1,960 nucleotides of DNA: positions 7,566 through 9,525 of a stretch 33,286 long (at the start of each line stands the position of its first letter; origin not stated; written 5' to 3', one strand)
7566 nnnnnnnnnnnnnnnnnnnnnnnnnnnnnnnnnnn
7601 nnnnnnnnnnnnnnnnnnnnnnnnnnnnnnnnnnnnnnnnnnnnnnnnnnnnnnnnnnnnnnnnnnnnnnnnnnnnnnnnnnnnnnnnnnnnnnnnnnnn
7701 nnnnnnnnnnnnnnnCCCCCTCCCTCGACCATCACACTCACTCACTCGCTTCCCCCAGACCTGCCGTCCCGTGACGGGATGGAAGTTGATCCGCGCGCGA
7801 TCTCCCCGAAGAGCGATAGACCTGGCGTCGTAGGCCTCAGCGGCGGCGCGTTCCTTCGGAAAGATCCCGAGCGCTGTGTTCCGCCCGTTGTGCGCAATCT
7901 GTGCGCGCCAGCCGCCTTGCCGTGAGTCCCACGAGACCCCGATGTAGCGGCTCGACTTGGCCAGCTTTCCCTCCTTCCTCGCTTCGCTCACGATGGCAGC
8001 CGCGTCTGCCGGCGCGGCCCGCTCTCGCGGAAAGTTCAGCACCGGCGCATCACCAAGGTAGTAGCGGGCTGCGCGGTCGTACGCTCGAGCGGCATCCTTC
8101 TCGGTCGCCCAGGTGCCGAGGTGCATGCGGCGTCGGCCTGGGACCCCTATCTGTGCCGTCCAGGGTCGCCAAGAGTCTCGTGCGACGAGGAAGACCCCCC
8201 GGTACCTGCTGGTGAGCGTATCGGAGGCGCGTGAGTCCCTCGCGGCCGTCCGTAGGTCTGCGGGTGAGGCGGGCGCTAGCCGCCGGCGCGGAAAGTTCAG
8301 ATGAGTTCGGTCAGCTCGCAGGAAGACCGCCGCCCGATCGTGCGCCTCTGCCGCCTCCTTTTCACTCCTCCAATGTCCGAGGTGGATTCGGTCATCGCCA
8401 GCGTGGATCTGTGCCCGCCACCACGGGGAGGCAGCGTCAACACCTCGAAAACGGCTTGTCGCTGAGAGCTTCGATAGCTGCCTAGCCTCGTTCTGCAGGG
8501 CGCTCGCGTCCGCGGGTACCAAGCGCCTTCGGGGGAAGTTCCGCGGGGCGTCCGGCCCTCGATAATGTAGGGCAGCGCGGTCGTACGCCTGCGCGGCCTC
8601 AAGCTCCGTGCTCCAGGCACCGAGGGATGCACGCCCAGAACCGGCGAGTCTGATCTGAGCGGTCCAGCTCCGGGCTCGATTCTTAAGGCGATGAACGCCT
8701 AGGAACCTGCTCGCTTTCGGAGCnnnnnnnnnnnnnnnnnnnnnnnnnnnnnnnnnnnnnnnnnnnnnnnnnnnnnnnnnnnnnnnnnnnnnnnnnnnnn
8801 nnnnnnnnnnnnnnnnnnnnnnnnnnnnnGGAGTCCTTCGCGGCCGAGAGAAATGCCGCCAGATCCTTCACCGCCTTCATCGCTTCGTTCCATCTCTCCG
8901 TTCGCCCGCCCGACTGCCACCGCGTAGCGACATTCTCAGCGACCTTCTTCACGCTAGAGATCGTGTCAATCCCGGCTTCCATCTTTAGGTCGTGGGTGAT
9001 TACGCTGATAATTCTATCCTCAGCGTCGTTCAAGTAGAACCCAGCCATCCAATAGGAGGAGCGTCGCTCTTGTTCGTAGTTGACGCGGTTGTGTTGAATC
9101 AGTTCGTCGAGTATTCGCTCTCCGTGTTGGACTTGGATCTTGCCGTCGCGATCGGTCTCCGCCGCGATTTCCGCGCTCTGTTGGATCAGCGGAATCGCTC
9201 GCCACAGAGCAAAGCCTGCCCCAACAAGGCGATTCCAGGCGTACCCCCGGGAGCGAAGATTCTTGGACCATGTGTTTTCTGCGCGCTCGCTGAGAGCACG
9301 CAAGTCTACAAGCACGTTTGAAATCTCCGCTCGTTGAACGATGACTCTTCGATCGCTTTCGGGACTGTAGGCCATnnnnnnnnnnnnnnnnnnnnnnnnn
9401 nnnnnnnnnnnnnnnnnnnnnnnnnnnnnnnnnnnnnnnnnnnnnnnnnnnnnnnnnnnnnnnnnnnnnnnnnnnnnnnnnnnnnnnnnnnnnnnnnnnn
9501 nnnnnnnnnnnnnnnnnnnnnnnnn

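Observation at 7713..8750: Stand-alone protein built from four tandem AP2 DNA-binding domains, abutting the STAND gene tail-to-tail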

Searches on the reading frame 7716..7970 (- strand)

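Call 11: search_protein_families(library=pfam, proteins=[window:7716-7970:-], max_evalue=1)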
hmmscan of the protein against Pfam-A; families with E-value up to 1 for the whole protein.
seq(85 aa): 1 family
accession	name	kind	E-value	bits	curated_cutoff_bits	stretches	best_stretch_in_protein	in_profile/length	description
PF00847.26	AP2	-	9e-08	32.7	33.3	1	7-55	1-52/54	AP2 domain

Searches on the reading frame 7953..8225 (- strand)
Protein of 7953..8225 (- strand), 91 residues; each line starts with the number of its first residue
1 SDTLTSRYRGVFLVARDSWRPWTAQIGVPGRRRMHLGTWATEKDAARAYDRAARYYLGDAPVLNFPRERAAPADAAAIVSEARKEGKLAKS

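Call 11: search_protein_families(library=pfam, proteins=[window:7953-8225:-], max_evalue=1)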
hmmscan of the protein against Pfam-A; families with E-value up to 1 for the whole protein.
seq(91 aa): 1 family
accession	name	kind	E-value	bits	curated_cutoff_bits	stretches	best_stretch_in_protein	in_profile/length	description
PF00847.26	AP2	-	1.5e-06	28.8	33.3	1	7-58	2-53/54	AP2 domain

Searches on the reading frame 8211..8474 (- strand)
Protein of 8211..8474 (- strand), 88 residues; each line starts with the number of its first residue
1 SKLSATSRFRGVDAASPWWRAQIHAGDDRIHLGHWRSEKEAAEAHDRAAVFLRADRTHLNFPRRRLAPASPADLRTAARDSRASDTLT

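Call 11: search_protein_families(library=pfam, proteins=[window:8211-8474:-], max_evalue=1)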
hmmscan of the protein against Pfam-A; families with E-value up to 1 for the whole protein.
seq(88 aa): 1 family
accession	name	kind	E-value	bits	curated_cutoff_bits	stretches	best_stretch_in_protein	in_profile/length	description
PF00847.26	AP2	-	0.09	13.5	33.3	1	19-53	15-52/54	AP2 domain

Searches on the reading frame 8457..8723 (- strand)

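Call 11: search_protein_families(library=pfam, proteins=[window:8457-8723:-], max_evalue=1)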
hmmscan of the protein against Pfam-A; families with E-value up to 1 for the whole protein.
seq(89 aa): 1 family
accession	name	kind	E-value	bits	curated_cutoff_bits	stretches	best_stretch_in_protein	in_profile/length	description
PF00847.26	AP2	-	0.0013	19.4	33.3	1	8-56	4-53/54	AP2 domain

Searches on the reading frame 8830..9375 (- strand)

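Call 4: search_protein_families(library=pfam, proteins=[window:8830-9375:-], max_evalue=1)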
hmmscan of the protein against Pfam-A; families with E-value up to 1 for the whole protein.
window:8830-9375:- (182 aa): 1 family
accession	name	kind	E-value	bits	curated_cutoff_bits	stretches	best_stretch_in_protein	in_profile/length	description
PF11625.14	DUF3253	-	0.34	11.6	22.1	0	149-179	26-55/81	Protein of unknown function (DUF3253)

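Call 8: search_protein_families(library=ncbifam, proteins=[window:8830-9375:-], max_evalue=0.1)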
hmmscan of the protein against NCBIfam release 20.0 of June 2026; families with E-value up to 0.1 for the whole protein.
window:8830-9375:- (182 aa): 0 families

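Call 65: search_protein_families(library=padloc, proteins=[window:8830-9375:-], max_evalue=0.01)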
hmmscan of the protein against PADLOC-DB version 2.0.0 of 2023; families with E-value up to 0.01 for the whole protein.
window:8830-9375:- (182 aa): 0 families

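Call 66: search_protein_families(library=phrogs, proteins=[window:8830-9375:-], max_evalue=0.01)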
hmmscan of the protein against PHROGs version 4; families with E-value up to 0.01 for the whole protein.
window:8830-9375:- (182 aa): 0 families
